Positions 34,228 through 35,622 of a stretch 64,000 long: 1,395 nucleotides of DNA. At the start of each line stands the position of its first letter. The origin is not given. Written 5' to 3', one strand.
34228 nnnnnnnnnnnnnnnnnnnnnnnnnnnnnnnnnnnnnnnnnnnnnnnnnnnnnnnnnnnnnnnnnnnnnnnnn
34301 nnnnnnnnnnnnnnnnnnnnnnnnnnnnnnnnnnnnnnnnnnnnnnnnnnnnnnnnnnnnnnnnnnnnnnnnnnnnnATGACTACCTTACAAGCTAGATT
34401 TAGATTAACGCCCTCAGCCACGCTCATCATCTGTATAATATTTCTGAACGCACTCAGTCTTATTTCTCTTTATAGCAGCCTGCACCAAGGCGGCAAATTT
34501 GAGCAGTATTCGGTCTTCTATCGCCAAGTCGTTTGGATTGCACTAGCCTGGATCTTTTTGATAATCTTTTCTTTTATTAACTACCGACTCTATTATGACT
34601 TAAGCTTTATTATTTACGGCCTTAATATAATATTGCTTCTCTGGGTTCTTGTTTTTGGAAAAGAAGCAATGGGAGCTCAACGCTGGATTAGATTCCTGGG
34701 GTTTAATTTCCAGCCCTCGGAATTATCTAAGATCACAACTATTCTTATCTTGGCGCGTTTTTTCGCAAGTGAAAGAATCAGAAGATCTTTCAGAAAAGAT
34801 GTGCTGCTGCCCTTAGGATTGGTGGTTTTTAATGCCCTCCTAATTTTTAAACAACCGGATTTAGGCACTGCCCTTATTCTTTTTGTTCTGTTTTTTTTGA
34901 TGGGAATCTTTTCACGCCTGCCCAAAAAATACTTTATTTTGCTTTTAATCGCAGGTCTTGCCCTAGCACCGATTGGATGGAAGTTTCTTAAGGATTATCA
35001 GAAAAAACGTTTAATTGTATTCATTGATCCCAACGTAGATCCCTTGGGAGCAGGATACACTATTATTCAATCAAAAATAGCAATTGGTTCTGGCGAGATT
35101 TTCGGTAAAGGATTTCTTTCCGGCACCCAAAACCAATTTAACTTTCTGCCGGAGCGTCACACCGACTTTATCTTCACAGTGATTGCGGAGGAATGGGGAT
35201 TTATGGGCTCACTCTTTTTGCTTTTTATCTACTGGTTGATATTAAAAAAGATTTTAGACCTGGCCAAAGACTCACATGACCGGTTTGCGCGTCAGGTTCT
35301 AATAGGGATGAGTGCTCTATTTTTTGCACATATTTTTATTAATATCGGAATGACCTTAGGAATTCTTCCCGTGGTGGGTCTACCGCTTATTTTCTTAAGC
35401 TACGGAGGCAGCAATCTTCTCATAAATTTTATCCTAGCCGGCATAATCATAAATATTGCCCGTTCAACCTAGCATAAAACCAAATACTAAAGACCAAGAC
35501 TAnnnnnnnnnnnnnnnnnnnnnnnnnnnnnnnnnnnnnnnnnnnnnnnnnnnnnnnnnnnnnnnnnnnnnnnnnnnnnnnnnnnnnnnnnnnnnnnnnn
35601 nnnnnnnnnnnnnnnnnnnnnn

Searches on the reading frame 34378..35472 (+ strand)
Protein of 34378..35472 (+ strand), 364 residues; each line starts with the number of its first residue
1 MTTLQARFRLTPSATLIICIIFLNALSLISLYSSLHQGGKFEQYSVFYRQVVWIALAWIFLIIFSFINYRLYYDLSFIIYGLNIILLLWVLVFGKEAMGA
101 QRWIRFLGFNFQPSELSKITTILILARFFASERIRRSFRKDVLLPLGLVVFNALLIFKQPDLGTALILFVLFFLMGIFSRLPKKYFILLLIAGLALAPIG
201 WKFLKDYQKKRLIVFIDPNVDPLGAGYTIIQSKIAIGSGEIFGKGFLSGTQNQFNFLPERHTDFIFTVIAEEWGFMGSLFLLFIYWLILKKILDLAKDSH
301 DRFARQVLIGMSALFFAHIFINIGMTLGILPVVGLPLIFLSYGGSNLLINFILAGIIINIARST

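Call 94: search_protein_families(library=pfam, proteins=[window:34378-35472:+], max_evalue=0.00001)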
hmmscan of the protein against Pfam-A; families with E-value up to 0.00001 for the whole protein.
window:34378-35472:+ (364 aa): 1 family
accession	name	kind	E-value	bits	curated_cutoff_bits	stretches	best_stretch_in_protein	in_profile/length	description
PF01098.24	FTSW_RODA_SPOVE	-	3.4e-94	316.2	26.4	1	16-363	4-353/356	Cell cycle protein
